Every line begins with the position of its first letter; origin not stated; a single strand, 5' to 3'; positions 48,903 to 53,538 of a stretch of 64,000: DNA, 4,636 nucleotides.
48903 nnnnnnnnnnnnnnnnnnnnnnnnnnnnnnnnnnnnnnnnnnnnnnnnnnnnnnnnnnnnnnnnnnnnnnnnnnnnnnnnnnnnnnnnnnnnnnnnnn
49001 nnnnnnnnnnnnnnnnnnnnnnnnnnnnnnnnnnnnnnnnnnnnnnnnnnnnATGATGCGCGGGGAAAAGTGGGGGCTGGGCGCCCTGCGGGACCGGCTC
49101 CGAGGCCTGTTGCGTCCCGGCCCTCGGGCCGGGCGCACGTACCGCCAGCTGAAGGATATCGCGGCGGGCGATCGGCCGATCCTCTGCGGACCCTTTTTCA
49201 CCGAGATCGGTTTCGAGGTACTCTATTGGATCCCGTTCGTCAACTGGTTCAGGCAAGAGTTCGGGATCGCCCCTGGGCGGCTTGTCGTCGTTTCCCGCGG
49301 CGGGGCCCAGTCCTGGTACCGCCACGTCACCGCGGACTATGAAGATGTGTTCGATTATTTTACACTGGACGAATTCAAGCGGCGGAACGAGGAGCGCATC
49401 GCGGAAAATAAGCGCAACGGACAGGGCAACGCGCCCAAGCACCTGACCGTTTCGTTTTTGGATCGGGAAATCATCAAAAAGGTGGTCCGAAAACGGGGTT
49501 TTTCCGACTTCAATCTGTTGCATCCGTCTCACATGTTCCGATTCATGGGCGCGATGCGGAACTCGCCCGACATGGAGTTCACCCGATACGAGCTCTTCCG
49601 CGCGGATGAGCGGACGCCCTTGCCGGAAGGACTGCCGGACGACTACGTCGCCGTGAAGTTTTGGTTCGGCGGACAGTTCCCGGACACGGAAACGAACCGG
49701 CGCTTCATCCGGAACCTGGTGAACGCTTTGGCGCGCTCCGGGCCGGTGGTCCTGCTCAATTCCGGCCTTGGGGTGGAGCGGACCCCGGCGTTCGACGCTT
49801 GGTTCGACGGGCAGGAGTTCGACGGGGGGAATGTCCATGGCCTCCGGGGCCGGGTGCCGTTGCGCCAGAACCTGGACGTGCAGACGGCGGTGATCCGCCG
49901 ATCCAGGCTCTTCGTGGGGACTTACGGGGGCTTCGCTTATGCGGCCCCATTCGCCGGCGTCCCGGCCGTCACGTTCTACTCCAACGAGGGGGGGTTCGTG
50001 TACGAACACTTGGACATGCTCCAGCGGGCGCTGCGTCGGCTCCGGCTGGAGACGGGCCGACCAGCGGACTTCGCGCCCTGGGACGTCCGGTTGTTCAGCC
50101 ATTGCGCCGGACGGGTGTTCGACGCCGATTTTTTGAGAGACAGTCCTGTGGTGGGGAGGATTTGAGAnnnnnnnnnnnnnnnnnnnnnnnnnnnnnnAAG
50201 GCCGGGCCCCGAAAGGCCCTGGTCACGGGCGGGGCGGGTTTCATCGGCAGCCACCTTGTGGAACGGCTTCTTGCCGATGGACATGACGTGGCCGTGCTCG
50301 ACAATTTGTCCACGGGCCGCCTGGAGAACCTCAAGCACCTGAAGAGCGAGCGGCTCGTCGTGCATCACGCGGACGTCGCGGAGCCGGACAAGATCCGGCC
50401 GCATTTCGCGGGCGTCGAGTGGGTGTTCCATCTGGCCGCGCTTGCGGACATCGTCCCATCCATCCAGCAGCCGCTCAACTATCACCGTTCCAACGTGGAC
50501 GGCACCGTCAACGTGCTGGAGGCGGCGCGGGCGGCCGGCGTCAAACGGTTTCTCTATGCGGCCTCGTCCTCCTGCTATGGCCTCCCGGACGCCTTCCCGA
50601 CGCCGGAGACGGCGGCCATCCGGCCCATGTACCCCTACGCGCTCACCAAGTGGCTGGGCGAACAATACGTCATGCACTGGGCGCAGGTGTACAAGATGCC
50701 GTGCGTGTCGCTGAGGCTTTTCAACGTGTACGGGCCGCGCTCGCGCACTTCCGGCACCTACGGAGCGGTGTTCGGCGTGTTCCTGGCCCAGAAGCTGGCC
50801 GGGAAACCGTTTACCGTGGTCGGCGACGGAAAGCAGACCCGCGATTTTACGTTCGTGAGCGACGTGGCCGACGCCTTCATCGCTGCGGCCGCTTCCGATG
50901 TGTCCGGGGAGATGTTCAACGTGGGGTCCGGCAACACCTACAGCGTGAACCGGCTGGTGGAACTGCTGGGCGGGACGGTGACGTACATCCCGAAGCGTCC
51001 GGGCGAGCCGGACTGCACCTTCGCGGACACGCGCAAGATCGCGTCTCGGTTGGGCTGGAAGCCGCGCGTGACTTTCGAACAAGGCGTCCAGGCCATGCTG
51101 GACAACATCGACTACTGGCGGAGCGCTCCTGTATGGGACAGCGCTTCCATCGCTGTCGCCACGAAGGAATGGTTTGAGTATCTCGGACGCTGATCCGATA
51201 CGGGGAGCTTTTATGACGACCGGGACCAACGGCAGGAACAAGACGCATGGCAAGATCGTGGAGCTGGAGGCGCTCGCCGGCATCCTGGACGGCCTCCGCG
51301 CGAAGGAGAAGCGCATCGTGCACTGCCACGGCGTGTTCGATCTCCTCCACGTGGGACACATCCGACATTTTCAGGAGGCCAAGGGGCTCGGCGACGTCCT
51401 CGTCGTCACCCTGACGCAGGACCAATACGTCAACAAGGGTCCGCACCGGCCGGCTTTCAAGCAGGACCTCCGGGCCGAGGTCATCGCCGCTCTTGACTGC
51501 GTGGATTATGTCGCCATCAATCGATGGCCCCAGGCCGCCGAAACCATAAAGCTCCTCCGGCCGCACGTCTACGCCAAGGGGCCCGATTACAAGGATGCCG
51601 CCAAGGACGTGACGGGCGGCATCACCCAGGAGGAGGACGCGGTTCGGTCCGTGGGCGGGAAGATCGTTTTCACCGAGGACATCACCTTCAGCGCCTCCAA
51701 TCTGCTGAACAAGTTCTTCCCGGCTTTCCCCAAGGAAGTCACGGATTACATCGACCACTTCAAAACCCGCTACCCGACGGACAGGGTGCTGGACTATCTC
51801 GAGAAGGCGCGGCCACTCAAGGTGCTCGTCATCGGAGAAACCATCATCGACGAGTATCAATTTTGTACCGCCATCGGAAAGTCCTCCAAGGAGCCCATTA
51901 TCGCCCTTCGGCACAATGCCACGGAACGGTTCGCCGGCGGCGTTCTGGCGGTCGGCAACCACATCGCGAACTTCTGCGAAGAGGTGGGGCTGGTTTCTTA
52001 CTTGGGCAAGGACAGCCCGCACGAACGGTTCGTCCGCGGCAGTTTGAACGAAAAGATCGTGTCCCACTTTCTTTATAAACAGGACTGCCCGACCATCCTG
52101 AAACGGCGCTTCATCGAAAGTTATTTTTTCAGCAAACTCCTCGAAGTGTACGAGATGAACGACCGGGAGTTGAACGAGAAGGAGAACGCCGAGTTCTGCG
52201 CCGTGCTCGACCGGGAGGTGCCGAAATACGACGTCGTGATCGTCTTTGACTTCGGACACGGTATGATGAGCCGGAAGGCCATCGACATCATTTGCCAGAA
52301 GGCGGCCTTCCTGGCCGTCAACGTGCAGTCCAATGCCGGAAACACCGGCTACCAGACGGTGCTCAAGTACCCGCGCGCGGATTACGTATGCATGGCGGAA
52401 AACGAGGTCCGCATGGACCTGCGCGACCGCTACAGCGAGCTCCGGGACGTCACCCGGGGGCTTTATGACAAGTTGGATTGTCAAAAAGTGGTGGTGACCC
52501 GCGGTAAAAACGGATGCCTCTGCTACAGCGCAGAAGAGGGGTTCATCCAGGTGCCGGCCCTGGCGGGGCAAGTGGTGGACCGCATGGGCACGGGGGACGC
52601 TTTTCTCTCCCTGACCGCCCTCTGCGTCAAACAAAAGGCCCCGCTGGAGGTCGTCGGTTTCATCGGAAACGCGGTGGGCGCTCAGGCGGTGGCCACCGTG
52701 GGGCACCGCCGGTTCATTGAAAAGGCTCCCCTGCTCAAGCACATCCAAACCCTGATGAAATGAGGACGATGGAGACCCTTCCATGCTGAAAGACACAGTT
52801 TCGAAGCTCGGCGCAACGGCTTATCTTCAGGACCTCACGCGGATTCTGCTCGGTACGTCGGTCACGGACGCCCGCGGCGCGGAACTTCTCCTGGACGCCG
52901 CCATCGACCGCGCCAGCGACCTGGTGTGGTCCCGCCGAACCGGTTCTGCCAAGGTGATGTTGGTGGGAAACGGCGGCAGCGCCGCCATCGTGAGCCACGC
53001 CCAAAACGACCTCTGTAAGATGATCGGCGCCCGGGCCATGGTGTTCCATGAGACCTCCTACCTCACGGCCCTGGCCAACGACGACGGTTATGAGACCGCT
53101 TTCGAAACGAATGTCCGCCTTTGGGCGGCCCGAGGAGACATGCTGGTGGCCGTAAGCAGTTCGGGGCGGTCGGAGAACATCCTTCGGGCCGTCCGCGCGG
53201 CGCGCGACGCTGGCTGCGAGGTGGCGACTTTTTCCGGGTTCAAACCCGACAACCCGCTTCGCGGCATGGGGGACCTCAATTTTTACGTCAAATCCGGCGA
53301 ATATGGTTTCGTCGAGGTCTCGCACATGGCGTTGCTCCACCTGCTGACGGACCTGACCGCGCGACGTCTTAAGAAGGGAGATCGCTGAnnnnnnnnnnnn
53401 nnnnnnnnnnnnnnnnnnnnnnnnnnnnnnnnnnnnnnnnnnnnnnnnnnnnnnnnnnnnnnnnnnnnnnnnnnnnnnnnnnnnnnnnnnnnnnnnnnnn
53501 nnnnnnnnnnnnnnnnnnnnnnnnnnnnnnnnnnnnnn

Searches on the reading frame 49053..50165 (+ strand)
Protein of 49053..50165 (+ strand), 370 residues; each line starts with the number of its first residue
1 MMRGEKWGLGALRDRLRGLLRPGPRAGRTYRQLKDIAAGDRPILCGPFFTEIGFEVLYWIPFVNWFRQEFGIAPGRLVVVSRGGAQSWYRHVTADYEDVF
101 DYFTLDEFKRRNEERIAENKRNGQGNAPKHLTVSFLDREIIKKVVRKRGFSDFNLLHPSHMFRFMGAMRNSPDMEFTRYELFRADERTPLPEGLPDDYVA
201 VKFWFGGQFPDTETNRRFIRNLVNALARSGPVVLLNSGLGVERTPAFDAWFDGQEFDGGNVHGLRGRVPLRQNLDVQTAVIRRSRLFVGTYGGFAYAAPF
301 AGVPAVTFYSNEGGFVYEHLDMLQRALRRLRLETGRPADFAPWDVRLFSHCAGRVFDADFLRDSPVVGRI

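Call 5: search_protein_families(library=pfam, proteins=[window:49053-50165:+])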
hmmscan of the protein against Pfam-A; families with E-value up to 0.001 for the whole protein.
window:49053-50165:+ (370 aa): 0 families

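Call 34: search_protein_families(library=pfam, proteins=[window:49053-50165:+], max_evalue=0.01)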
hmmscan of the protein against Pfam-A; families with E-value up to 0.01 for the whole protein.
window:49053-50165:+ (370 aa): 0 families

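Call 65: search_protein_families(library=pfam, proteins=[window:49053-50165:+], max_evalue=5)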
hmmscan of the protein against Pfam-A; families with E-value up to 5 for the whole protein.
window:49053-50165:+ (370 aa): 0 families

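Call 74: predict_structure(alignment_id=A1)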
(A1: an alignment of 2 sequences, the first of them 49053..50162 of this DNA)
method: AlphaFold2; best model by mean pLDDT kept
length: 370 residues; sequences in the alignment: 2
mean_pLDDT: 59.6   pTM: 0.61
mean pLDDT of the five models: 59.6, 56.6, 56.6, 54.7, 36.7
residues with pLDDT >= 90: 14; 70-90: 119; 50-70: 99; < 50: 138
segments of 3 or more residues with pLDDT < 50: 1-8, 17-26, 126-133, 166-181, 205-210, 237-242, 292-370
pLDDT, mean of each block of 10 residues (from residue 1): 38 47 46 83 81 62 79 89 68 81 71 70 54 64 89 81 54 40 61 79 52 65 71 63 55 67 63 72 70 40 46 34 41 38 30 32 33
secondary structure, 60 per line:
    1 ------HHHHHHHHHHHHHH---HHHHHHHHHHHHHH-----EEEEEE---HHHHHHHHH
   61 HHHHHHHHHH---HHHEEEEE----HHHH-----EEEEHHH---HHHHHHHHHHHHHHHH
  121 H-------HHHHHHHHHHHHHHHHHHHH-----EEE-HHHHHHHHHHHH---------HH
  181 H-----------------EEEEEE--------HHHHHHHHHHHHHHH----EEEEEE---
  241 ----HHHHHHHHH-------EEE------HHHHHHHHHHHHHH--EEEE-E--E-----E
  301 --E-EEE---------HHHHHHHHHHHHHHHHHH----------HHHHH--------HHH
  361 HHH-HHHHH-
elements in order: H7-20 H24-37 E43-48 H52-70 E77-81 H86-89 E95-98 H105-121 H129-148 E154-156 H158-169 E199-204 H213-227 E232-237 H245-253 E261-263 H270-283 E286-289 E305-307 H317-334 H345-349 H358-363 H365-369

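Call 76: fold_search(model_id=the predicted structure, library=pdb)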
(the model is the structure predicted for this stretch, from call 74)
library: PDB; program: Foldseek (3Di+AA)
matches with E <= 10: 1074; with E <= 0.001: 10
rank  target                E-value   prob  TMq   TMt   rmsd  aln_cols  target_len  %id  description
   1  3tov_B                6.8e-05  1.00  0.35  0.37  12.2       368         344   12  The crystal structure of the glycosyl transferase family 9 from Veillonella parvula DSM 2008 (released 2011-09-21)
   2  3ot5_C                7.7e-05  1.00  0.34  0.33  11.5       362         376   13  2.2 Angstrom Resolution Crystal Structure of putative UDP-N-acetylglucosamine 2-epimerase from Listeria monocytogenes (released 2010-09-22)
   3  3ot5_A                9.3e-05  1.00  0.34  0.34  11.1       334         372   13  2.2 Angstrom Resolution Crystal Structure of putative UDP-N-acetylglucosamine 2-epimerase from Listeria monocytogenes (released 2010-09-22)
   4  3ot5_D                1.4e-04  1.00  0.33  0.33  11.1       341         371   12  2.2 Angstrom Resolution Crystal Structure of putative UDP-N-acetylglucosamine 2-epimerase from Listeria monocytogenes (released 2010-09-22)
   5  7ya2_B                2.3e-04  0.97  0.29  0.29  18.7       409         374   12  Crystal structure of capsular polysaccharide synthesis enzyme CapG from Staphylococcus aureus (released 2022-11-16)
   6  5wcn_A                4.3e-04  0.96  0.27  0.27  14.0       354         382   10  Structure of a bacterial polysialyltransferase in complex with CDP (released 2017-08-02)
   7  4zht_C                5.4e-04  0.95  0.31  0.30  12.3       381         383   12  Crystal structure of UDP-GlcNAc 2-epimerase (released 2016-06-01)
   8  3ot5_B                5.8e-04  0.98  0.34  0.34  11.4       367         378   14  2.2 Angstrom Resolution Crystal Structure of putative UDP-N-acetylglucosamine 2-epimerase from Listeria monocytogenes (released 2010-09-22)
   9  1v4v_B                6.1e-04  0.96  0.27  0.27  11.7       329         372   14  Crystal Structure Of UDP-N-Acetylglucosamine 2-Epimerase From Thermus Thermophilus HB8 (released 2003-12-02)
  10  8sxw_B                1.0e-03  0.94  0.30  0.31  12.2       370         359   16  X-ray crystal structure of UDP- 2,3-diacetamido-2,3-dideoxy-glucuronic acid-2-epimerase from Thermus thermophilus stra (released 2023-09-13)
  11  4zht_A                1.4e-03  0.90  0.30  0.30  12.3       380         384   12  Crystal structure of UDP-GlcNAc 2-epimerase (released 2016-06-01)
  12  8syd_B                1.5e-03  0.80  0.29  0.29  16.7       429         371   14  X-ray crystal structure of UDP-2,3-diacetamido-2,3-dideoxy-glucuronic acid-2-epimerase from Thermus thermophilus strai (released 2023-09-13)
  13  8sxy_B                1.9e-03  0.85  0.29  0.30  13.9       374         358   16  X-ray crystal structure of UDP- 2,3-diacetamido-2,3-dideoxy-glucuronic acid-2-epimerase from Thermus thermophilus stra (released 2023-09-13)
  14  5enz_A                2.5e-03  0.96  0.31  0.32  10.6       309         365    8  S. aureus MnaA-UDP co-structure (released 2016-04-27)
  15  4zht_B                2.5e-03  0.80  0.29  0.28  12.4       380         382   12  Crystal structure of UDP-GlcNAc 2-epimerase (released 2016-06-01)
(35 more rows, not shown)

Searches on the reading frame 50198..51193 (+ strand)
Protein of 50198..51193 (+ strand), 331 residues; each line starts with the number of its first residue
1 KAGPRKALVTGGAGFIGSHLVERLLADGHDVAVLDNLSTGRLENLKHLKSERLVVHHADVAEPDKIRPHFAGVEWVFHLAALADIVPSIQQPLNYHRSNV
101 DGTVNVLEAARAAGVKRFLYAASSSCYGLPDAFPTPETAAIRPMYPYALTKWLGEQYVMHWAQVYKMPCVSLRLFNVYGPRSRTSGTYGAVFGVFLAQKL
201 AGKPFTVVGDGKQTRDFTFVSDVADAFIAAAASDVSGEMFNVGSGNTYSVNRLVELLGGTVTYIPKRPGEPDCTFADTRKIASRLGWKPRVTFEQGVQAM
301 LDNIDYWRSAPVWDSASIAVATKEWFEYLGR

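Call 34: search_protein_families(library=pfam, proteins=[window:50198-51193:+], max_evalue=0.01)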
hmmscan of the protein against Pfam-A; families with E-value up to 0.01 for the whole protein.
window:50198-51193:+ (331 aa): 9 families
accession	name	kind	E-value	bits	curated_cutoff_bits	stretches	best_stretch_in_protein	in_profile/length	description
PF16363.11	GDP_Man_Dehyd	-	1.5e-63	215.7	27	1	8-300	1-332/332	GDP-mannose 4,6 dehydratase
PF01370.27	Epimerase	-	7.6e-63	212.6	20.9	1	7-243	1-240/240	NAD dependent epimerase/dehydratase family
PF01073.25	3Beta_HSD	-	1.5e-27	96.8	22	1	8-233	1-231/280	3-beta hydroxysteroid dehydrogenase/isomerase family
PF02719.21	Polysacc_synt_2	-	2.3e-17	63.6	20.2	1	8-259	2-245/293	Polysaccharide biosynthesis protein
PF07993.18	NAD_binding_4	-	3.4e-15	56.4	20.1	1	9-188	1-217/258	Male sterility protein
PF13460.12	NAD_binding_10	-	2.2e-14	54.2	27.2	1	11-145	1-121/184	NAD(P)H-binding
PF04321.23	RmlD_sub_bind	-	1.2e-11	44.7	27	1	6-236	2-202/287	RmlD substrate binding domain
PF05368.20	NmrA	-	9.9e-10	38.9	27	1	7-122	5-106/298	NmrA-like family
PF00106.31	adh_short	-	2.8e-05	24.1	26.6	1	6-71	2-69/195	short chain dehydrogenase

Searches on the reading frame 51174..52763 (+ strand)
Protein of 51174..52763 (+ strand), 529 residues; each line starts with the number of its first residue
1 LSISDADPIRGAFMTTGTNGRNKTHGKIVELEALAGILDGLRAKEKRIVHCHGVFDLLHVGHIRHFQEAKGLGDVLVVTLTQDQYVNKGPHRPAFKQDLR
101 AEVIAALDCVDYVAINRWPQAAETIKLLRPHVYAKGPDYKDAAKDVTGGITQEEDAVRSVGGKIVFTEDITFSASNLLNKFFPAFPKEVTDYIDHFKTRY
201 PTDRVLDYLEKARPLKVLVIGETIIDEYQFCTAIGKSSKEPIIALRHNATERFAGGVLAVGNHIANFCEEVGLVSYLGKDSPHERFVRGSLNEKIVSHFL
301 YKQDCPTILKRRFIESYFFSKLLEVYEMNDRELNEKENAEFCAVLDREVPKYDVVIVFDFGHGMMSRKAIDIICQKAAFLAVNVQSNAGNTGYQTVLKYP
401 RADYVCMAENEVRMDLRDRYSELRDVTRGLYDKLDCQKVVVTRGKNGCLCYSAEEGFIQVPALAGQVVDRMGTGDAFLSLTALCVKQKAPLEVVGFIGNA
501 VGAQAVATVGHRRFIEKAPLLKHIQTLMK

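Call 5: search_protein_families(library=pfam, proteins=[window:51174-52763:+])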
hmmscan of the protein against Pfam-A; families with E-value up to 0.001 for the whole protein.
window:51174-52763:+ (529 aa): 2 families
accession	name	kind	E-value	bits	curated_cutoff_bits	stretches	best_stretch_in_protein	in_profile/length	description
PF00294.29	PfkB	-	4.2e-18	66.2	25.8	1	216-514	3-298/302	pfkB family carbohydrate kinase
PF01467.32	CTP_transf_like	-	3.1e-11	44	21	1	52-151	3-103/133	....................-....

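Call 19: search_protein_families(library=ncbifam, proteins=[window:51174-52763:+], max_evalue=0.00001)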
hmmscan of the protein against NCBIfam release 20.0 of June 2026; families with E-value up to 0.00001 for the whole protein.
window:51174-52763:+ (529 aa): 11 families
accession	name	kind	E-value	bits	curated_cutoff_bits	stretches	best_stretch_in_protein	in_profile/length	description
NF008454.0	PRK11316.1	equivalog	7.7e-45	153.4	521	2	19-179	313-469/475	bifunctional D-glycero-beta-D-manno-heptose-7-phosphate kinase/D-glycero-beta-D-manno-heptose 1-phosphate adenylyltransferase HldE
TIGR02198.1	rfaE_dom_I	equivalog_domain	5.2e-34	117.8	345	1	211-512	4-303/315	D-glycero-beta-D-manno-heptose-7-phosphate kinase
TIGR02199.1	rfaE_dom_II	equivalog_domain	9.3e-30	103.4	181.5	1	39-180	4-141/144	D-glycero-beta-D-manno-heptose 1-phosphate adenylyltransferase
TIGR01518.1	g3p_cytidyltrns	equivalog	6.7e-11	42.4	165.4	1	51-142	3-95/125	glycerol-3-phosphate cytidylyltransferase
TIGR00125.1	cyt_tran_rel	domain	2.4e-10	40.4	27.7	1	49-111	2-63/65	adenylyltransferase/cytidyltransferase family protein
TIGR04382.1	myo_inos_iolC_N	equivalog_domain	1.4e-08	34.4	300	1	401-510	188-294/309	5-dehydro-2-deoxygluconokinase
TIGR03168.1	1-PFK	subfamily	1.9e-08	33.6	216.4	1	422-510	200-286/305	hexose kinase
TIGR02152.1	D_ribokin_bact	equivalog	2.2e-08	33.8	299.65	1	401-512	175-287/298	ribokinase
NF041332.1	KDG_KDGal_kin_Halo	equivalog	9.4e-08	31.9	440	1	399-479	187-265/320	bifunctional 2-dehydro-3-deoxygluconokinase/2-dehydro-3-deoxygalactonokinase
TIGR03828.1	pfkB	equivalog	4.2e-07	29.3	292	1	423-510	201-286/305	1-phosphofructokinase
NF049991.1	TagKinase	equivalog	1.6e-06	27.2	420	1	433-510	223-300/321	tagatose kinase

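Call 78: search_solved_structures(query=window:51213-52763:+, max_evalue=0.00001)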
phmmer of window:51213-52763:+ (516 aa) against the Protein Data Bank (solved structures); distinct sequences matched with E-value up to 0.00001: 6.
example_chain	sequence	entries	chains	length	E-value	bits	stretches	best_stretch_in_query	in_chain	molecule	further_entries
4e84_A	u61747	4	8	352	1.6e-15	60.2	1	201-492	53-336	D-beta-D-heptose 7-phosphate kinase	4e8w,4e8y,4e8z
5x9q_A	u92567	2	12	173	8e-14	54.6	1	14-128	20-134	Putative cytidylyltransferase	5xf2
3elb_A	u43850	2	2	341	2.3e-11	46.5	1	36-101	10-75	Ethanolamine-phosphate cytidylyltransferase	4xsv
3glv_A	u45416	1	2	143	8e-11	44.7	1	38-131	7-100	Lipopolysaccharide core biosynthesis protein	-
2b7l_A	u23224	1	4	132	1.4e-07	34.1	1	34-127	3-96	glycerol-3-phosphate cytidylyltransferase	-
1coz_A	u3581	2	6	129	2e-07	33.5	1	36-127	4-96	PROTEIN (GLYCEROL-3-PHOSPHATE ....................) | glycerol-3-phosphate cytidylyltransferase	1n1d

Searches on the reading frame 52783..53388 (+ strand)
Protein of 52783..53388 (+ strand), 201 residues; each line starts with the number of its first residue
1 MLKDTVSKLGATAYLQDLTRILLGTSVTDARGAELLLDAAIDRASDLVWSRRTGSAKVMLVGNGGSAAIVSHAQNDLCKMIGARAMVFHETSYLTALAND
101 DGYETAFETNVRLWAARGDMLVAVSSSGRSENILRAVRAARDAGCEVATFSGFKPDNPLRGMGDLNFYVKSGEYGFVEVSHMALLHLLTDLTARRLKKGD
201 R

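Call 5: search_protein_families(library=pfam, proteins=[window:52783-53388:+])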
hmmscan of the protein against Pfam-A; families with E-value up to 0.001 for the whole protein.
window:52783-53388:+ (201 aa): 1 family
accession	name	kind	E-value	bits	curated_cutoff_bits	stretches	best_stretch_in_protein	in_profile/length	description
PF13580.11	SIS_2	-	1.9e-14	54.3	27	1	38-150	18-136/138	SIS domain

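Call 19: search_protein_families(library=ncbifam, proteins=[window:52783-53388:+], max_evalue=0.00001)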
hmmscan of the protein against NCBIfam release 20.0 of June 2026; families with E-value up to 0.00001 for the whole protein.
window:52783-53388:+ (201 aa): 5 families
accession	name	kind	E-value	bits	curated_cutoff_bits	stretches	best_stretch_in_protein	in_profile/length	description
NF010546.0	PRK13936.1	equivalog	6.2e-20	71.8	276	1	26-195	14-191/197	phosphoheptose isomerase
NF010547.0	PRK13938.1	equivalog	6.7e-19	68.3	320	1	34-190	25-185/196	D-sedoheptulose 7-phosphate isomerase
TIGR00441.1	gmhA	equivalog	8.6e-19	68.1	209.45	1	48-191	4-152/154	D-sedoheptulose 7-phosphate isomerase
NF001628.0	PRK00414.1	equivalog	4.6e-18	65.5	265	1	40-194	29-188/192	D-sedoheptulose 7-phosphate isomerase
NF008138.0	PRK10886.1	equivalog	3.4e-11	43.2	352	1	28-193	15-187/196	DnaA initiator-associating protein DiaA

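Call 61: search_solved_structures(query=window:52783-53388:+, max_evalue=0.00001, show_alignments=2)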
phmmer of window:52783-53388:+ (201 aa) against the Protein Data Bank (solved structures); distinct sequences matched with E-value up to 0.00001: 15.
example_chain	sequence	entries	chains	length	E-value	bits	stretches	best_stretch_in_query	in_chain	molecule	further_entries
5ltz_A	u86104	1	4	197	1.3e-18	70.3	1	34-192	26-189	Phosphoheptose isomerase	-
5lu7_A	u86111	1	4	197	1.8e-18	69.8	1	34-192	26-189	Phosphoheptose isomerase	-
2xbl_A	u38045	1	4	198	3.4e-18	68.9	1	33-192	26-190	PHOSPHOHEPTOSE ISOMERASE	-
2x3y_A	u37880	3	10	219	4.5e-18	68.5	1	33-192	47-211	PHOSPHOHEPTOSE ISOMERASE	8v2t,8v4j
5lu5_A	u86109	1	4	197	5.6e-18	68.2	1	34-192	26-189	Phosphoheptose isomerase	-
5lu6_A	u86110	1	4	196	3.8e-17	65.5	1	34-192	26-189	Phosphoheptose isomerase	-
5i01_A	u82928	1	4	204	3.3e-16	62.4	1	10-192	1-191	Phosphoheptose isomerase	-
2i22_A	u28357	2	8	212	4.2e-16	62.1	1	40-196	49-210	Phosphoheptose isomerase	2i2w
5by2_A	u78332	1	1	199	6.7e-16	61.5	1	32-193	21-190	Phosphoheptose isomerase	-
1x92_A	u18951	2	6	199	5.5e-15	58.5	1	20-196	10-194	PHOSPHOHEPTOSE ISOMERASE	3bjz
1x94_A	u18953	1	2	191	5.6e-15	58.4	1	39-194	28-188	putative Phosphoheptose isomerase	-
1tk9_A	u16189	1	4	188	7.4e-14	54.8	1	36-191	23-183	Phosphoheptose isomerase 1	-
2yva_A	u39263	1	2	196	7.6e-12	48.2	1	28-193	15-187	DnaA initiator-associating protein diaA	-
4u6n_A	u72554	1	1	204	8.2e-12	48.1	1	28-193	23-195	DnaA initiator-associating protein DiaA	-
3trj_A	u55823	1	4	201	3.7e-11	46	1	37-197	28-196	Phosphoheptose isomerase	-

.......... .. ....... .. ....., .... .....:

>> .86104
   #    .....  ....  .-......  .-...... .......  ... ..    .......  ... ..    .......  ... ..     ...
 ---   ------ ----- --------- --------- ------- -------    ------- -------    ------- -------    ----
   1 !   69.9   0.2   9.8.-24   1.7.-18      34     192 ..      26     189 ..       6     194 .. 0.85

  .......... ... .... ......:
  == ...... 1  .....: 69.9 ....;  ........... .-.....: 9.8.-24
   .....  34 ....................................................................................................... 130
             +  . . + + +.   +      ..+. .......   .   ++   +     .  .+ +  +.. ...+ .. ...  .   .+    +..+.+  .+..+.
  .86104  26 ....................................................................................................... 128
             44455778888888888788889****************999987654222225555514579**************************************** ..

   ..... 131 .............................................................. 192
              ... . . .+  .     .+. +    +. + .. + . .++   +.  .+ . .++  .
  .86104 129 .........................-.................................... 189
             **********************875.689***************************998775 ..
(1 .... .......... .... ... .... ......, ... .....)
